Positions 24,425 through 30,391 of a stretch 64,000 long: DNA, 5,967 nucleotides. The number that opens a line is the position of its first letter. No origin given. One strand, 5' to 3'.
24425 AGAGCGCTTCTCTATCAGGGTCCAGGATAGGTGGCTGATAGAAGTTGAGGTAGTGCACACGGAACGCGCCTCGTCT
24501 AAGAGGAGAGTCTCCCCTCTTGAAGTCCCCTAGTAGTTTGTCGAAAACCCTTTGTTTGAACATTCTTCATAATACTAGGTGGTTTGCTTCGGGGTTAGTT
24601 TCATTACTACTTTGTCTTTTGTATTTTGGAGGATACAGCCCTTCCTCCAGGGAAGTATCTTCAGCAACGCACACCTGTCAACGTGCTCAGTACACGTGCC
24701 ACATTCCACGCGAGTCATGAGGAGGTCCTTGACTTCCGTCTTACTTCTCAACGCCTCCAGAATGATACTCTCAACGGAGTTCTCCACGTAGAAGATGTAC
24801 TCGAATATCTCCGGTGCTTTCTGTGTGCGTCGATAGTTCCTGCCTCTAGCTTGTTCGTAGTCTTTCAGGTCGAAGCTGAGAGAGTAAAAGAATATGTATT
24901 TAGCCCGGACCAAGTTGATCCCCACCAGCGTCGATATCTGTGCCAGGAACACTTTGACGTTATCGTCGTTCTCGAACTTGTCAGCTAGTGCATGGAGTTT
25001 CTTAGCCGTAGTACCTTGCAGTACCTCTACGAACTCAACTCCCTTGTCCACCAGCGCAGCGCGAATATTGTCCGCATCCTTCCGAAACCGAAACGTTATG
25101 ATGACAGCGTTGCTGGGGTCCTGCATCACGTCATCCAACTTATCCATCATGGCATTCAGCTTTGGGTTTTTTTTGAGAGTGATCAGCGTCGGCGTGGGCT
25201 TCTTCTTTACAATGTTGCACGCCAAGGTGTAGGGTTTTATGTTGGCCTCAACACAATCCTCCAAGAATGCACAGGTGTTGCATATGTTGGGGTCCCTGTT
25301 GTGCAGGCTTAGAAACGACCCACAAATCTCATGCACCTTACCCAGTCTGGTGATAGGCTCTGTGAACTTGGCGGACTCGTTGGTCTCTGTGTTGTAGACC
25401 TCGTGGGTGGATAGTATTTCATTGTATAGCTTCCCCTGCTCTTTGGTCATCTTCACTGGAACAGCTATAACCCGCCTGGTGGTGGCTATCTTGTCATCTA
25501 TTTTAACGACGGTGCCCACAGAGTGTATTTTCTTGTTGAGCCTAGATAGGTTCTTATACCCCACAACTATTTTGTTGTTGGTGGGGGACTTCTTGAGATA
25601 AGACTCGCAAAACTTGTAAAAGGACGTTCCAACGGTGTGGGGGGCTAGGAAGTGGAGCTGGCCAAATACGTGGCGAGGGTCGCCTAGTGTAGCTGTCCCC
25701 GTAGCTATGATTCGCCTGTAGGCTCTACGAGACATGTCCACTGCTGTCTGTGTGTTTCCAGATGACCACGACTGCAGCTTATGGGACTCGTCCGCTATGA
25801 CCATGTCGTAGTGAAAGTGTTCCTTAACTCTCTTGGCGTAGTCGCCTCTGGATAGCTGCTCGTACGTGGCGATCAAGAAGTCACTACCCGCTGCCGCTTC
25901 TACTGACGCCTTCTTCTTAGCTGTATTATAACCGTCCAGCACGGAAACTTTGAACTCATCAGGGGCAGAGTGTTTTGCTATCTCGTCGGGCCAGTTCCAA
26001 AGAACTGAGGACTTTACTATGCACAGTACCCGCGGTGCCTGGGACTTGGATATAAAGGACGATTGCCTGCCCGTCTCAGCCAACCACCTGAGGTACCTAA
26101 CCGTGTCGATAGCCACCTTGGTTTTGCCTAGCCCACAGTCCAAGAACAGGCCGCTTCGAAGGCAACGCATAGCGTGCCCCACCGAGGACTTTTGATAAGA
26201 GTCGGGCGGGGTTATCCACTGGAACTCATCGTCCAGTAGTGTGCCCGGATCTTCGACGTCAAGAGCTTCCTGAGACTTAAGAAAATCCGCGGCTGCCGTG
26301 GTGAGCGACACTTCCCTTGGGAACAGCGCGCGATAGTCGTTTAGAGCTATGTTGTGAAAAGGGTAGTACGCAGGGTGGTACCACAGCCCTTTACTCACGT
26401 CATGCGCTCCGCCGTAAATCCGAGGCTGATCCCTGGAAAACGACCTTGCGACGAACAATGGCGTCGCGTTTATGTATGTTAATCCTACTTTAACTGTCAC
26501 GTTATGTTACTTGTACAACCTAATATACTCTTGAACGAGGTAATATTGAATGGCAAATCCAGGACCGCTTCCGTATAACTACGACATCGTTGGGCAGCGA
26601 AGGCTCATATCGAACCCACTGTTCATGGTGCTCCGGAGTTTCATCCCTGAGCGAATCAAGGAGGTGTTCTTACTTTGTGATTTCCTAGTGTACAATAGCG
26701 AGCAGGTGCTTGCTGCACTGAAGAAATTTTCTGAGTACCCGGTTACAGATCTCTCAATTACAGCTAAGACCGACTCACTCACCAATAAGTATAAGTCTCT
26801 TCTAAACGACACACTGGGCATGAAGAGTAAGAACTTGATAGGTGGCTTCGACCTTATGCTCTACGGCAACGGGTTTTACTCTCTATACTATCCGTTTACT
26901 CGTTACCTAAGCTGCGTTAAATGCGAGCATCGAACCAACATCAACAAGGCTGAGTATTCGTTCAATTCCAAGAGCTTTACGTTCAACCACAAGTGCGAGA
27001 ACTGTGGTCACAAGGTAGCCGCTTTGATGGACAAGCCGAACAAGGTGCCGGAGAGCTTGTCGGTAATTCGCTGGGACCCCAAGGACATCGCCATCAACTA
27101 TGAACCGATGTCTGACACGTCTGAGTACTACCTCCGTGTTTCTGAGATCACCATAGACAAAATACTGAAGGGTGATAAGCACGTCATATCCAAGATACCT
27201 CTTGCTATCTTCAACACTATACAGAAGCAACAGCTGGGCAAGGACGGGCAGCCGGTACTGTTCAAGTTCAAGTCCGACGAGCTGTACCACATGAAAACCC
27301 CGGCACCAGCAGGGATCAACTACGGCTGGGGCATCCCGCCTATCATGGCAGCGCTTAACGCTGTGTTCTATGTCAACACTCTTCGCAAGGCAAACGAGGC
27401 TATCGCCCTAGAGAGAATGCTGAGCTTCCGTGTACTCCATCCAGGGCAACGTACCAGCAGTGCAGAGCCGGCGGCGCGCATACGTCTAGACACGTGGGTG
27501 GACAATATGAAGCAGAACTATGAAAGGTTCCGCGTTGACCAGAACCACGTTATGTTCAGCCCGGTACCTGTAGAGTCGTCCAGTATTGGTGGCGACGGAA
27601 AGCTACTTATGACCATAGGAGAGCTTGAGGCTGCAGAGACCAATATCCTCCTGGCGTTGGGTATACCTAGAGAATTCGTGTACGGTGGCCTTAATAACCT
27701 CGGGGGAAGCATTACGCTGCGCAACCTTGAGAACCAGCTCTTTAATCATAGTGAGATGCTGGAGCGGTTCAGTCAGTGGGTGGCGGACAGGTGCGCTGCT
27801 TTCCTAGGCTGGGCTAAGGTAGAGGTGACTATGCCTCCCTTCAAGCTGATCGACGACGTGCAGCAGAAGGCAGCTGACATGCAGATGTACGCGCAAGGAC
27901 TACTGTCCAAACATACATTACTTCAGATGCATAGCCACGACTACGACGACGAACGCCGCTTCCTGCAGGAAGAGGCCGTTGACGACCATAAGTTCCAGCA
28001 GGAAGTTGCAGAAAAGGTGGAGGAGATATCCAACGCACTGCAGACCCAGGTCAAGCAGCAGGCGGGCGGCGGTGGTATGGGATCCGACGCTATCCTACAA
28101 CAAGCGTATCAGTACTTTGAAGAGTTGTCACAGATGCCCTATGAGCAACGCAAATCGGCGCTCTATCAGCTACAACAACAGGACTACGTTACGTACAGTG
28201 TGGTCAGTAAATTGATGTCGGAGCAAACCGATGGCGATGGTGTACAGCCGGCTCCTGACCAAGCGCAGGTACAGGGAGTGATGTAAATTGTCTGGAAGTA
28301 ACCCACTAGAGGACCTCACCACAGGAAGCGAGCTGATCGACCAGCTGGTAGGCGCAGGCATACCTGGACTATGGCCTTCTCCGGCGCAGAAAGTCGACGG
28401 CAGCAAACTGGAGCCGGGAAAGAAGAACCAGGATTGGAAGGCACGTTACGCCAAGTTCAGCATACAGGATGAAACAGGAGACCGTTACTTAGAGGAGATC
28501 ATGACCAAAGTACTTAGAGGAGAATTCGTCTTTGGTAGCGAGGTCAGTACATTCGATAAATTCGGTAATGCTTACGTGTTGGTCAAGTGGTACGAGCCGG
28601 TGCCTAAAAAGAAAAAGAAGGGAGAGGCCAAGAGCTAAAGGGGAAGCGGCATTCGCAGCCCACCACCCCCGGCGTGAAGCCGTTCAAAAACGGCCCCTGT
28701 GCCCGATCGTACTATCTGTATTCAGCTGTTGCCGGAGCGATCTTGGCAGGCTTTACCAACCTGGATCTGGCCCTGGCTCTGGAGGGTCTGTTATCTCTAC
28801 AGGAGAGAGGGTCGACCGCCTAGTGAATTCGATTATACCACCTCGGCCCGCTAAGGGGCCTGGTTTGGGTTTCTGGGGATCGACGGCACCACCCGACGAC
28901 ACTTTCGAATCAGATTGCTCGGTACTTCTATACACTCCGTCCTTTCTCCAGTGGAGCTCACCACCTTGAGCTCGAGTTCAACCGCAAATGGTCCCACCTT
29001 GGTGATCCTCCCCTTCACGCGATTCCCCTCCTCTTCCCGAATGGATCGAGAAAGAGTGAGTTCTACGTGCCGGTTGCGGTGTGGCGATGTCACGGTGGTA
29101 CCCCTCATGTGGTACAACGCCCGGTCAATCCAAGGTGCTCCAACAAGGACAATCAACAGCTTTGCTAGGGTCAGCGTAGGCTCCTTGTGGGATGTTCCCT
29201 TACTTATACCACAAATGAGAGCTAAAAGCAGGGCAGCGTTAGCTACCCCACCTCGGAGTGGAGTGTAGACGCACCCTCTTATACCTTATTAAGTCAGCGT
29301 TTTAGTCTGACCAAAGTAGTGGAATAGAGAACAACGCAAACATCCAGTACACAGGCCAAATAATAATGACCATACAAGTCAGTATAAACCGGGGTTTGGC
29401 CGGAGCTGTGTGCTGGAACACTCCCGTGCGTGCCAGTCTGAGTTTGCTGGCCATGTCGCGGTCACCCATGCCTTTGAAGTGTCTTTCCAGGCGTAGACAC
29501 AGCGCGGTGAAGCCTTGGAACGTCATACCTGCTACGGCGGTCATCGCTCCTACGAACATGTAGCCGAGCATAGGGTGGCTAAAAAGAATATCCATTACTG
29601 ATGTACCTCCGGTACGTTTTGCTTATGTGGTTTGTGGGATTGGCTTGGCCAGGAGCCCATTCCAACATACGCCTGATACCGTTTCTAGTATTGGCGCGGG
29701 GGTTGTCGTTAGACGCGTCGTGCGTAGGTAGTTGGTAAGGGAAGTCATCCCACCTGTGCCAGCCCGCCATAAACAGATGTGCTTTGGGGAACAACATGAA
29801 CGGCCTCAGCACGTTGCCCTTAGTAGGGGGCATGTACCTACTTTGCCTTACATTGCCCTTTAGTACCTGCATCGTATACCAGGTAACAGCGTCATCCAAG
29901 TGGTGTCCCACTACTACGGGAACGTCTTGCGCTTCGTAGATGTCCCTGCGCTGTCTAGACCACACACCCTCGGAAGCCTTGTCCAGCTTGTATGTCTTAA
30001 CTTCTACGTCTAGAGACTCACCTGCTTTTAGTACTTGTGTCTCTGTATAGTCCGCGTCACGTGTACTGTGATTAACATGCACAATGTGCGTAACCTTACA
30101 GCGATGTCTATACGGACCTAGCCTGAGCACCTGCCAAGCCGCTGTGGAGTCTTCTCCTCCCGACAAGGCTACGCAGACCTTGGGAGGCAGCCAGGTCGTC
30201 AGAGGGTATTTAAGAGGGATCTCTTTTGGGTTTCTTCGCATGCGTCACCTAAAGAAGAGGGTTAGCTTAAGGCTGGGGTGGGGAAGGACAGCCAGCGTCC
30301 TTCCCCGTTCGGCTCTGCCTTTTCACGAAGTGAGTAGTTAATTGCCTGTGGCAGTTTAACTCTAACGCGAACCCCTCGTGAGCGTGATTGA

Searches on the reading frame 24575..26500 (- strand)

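Call 9: search_protein_families(library=pfam, proteins=[window:24575-26500:-], max_evalue=0.01)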
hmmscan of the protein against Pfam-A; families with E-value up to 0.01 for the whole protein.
window:24575-26500:- (641 aa): 4 families
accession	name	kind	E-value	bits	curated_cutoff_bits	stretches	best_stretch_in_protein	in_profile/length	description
PF00176.29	SNF2-rel_dom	-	1.6e-24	86.9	24.9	1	109-384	8-276/290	SNF2-related domain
PF00271.37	Helicase_C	-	2.6e-09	37.8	23.5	1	453-557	4-108/110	Helicase conserved C-terminal domain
PF04851.21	ResIII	-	2.5e-06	27.9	22.5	1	120-246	30-141/164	Type III restriction enzyme, res subunit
PF00270.35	DEAD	-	7.1e-06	26.3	26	1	122-273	23-161/167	DEAD/DEAH box helicase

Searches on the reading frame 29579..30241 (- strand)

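Call 30: search_protein_families(library=pfam, proteins=[window:29579-30241:-], max_evalue=1)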
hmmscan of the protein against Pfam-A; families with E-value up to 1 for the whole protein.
window:29579-30241:- (220 aa): 2 families
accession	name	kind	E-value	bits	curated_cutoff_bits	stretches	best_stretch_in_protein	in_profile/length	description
PF01171.26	ATP_bind_3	-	4e-13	49.9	27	1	21-191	1-181/182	PP-loop family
PF19787.4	DUF6271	-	0.027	13.8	25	1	73-120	27-74/434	Family of unknown function (DUF6271)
